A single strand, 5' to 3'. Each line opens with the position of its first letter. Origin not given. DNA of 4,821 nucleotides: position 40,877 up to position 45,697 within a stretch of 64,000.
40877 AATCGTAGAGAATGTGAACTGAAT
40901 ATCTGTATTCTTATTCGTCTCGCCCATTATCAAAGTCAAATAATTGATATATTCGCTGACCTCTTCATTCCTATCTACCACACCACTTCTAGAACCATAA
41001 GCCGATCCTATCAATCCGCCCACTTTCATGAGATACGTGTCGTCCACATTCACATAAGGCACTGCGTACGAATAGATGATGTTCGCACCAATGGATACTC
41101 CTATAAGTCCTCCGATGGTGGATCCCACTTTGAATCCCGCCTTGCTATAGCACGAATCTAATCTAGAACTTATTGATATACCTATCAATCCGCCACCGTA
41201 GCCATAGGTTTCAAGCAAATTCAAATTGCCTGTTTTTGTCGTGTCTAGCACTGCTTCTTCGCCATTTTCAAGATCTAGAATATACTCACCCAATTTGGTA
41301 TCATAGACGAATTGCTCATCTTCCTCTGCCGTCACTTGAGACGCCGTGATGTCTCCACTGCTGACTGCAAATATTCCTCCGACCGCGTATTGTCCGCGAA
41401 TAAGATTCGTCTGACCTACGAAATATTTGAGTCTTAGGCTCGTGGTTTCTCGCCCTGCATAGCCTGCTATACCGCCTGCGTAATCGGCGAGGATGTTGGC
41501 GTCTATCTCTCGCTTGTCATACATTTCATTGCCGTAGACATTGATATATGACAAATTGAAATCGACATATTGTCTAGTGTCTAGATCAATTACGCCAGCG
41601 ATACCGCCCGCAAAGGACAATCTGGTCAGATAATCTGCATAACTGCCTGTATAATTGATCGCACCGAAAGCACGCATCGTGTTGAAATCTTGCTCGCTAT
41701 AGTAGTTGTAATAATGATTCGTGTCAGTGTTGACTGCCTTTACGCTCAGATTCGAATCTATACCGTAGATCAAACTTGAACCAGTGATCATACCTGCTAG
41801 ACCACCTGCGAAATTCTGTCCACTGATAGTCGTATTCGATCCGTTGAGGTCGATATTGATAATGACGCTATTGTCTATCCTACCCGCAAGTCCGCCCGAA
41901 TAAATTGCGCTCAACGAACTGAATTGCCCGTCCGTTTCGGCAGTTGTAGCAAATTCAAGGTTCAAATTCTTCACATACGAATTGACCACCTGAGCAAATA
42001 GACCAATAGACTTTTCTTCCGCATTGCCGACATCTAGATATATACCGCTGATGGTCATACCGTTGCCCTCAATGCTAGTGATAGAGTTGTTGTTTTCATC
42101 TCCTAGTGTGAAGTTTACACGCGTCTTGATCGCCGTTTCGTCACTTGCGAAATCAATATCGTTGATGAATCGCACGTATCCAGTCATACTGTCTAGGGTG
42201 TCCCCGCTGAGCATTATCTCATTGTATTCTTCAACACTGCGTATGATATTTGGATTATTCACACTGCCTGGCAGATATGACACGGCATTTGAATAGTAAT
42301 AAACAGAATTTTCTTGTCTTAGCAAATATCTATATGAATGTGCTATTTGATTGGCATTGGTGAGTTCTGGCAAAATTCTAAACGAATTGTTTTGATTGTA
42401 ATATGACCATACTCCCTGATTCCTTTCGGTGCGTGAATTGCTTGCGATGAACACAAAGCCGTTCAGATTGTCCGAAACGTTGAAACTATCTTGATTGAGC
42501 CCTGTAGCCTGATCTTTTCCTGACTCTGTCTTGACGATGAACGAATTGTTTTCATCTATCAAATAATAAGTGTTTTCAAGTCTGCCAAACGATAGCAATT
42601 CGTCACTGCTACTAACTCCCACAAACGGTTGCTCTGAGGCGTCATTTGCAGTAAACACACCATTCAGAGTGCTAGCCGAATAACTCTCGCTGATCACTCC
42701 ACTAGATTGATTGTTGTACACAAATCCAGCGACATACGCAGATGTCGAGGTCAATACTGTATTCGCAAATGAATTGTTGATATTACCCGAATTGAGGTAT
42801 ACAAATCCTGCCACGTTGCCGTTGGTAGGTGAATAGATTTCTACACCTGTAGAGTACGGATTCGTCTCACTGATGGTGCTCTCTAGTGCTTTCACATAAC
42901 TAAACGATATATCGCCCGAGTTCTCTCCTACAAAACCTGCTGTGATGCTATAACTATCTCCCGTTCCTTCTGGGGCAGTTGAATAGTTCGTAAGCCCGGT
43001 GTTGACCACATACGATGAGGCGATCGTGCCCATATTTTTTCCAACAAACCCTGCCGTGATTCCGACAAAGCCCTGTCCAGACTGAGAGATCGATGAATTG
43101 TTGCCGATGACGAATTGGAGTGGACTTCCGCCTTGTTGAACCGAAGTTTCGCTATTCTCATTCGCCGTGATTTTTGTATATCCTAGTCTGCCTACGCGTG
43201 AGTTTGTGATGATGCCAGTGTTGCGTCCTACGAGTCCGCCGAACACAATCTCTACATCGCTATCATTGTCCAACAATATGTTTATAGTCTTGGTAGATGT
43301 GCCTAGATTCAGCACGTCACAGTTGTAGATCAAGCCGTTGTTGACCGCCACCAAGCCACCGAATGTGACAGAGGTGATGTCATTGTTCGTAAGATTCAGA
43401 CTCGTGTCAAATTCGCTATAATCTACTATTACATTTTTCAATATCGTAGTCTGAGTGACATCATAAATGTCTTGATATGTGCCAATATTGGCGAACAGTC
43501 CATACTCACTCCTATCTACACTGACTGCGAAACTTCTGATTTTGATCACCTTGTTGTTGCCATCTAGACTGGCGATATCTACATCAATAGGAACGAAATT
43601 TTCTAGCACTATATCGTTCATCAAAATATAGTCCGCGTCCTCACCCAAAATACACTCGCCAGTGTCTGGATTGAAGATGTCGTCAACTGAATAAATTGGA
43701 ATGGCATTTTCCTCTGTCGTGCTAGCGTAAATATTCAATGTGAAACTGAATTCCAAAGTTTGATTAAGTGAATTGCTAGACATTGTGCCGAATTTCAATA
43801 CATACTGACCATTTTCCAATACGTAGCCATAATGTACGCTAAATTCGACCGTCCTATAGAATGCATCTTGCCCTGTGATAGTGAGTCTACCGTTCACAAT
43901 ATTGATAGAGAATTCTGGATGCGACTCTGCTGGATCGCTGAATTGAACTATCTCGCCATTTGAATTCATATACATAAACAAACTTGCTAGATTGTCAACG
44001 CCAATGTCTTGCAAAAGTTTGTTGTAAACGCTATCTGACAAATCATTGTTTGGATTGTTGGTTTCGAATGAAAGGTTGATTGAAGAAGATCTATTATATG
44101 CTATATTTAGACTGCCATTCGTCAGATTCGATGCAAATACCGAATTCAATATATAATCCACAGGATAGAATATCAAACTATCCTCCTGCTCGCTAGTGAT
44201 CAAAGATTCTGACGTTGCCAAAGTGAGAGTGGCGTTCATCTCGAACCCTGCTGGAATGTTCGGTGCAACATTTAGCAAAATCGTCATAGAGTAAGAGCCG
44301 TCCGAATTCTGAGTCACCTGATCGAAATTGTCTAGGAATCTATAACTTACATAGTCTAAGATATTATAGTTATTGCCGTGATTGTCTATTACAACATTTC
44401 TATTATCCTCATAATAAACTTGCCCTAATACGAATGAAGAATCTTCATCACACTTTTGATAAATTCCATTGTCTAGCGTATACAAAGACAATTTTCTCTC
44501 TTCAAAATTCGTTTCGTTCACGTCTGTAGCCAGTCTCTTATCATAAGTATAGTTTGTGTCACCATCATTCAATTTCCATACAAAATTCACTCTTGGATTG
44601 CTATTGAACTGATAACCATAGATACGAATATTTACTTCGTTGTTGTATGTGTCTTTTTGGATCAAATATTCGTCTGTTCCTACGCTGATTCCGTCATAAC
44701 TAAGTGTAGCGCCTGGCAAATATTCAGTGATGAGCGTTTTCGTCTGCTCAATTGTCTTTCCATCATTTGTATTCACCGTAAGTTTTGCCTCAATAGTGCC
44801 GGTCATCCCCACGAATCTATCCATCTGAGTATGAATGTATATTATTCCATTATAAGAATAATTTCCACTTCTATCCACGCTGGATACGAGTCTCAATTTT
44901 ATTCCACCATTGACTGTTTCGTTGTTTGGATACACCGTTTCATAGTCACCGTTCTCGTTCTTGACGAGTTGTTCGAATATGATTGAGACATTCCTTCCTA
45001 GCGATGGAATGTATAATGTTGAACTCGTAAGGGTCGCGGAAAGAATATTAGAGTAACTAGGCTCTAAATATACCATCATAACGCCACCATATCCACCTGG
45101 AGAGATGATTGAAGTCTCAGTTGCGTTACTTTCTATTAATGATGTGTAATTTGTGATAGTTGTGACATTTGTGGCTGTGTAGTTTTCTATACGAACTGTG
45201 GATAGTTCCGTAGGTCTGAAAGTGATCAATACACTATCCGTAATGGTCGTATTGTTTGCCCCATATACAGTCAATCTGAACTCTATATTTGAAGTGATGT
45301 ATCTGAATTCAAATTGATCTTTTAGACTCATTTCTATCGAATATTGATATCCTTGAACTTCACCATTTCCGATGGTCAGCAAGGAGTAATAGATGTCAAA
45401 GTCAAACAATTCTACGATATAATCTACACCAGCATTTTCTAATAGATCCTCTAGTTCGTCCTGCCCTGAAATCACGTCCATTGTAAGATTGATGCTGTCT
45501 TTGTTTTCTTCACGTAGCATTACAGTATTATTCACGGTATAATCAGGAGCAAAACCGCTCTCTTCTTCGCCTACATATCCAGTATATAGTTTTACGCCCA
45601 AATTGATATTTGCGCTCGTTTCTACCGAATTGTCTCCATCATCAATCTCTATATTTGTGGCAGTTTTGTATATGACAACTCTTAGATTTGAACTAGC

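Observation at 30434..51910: Single 21.5-kb ORF encoding a 7,158-aa modular beta-helix (GLUG-like) surface lipoprotein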

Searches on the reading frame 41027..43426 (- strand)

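Call 6: search_protein_families(library=pfam, proteins=[window:41027-43426:-], max_evalue=1)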
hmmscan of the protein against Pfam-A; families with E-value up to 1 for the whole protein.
window:41027-43426:- (800 aa): 2 families
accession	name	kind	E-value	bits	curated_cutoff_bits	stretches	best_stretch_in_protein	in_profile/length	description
PF13179.11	DUF4006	-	0.013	15.9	22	1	542-591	12-61/64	Family of unknown function (DUF4006)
PF23741.1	DUF7164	-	0.038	13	27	1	333-387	95-148/353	Domain of unknown function (DUF7164)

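Call 7: search_protein_families(library=ncbifam, proteins=[window:41027-43426:-], max_evalue=1)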
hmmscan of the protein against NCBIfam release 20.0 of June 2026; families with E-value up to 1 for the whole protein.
window:41027-43426:- (800 aa): 0 families

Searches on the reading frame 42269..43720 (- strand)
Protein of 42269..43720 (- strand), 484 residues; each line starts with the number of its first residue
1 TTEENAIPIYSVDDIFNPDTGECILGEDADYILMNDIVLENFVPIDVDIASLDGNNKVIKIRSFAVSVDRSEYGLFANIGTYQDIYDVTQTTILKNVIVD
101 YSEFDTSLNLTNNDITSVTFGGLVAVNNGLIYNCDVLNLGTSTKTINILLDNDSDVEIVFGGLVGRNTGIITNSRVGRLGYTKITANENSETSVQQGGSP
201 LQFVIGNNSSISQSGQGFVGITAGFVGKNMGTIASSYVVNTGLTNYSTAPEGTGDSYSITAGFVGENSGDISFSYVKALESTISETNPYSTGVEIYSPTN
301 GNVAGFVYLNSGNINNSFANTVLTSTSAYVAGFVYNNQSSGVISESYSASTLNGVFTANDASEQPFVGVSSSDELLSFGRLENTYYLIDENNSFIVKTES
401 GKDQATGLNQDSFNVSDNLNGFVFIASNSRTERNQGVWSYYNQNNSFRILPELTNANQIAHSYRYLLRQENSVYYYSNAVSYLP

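Call 106: search_protein_families(library=pfam, proteins=[window:42269-43720:-], max_evalue=0.1)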
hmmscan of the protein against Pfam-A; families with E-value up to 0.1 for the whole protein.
window:42269-43720:- (484 aa): 1 family
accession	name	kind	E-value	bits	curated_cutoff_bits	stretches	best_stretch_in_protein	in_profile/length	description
PF23741.1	DUF7164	-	0.064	12.3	27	1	431-483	95-146/353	Domain of unknown function (DUF7164)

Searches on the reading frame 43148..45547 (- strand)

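Call 6: search_protein_families(library=pfam, proteins=[window:43148-45547:-], max_evalue=1)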
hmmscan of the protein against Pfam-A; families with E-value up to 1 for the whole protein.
window:43148-45547:- (800 aa): 1 family
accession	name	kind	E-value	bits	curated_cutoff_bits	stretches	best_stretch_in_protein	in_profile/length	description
PF20679.3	Hanta_Gn-B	-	0.16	12.8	28.2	1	619-675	14-71/102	Hantavirus glycoprotein Gn, base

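Call 7: search_protein_families(library=ncbifam, proteins=[window:43148-45547:-], max_evalue=1)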
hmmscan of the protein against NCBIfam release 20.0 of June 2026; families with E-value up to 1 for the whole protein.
window:43148-45547:- (800 aa): 0 families
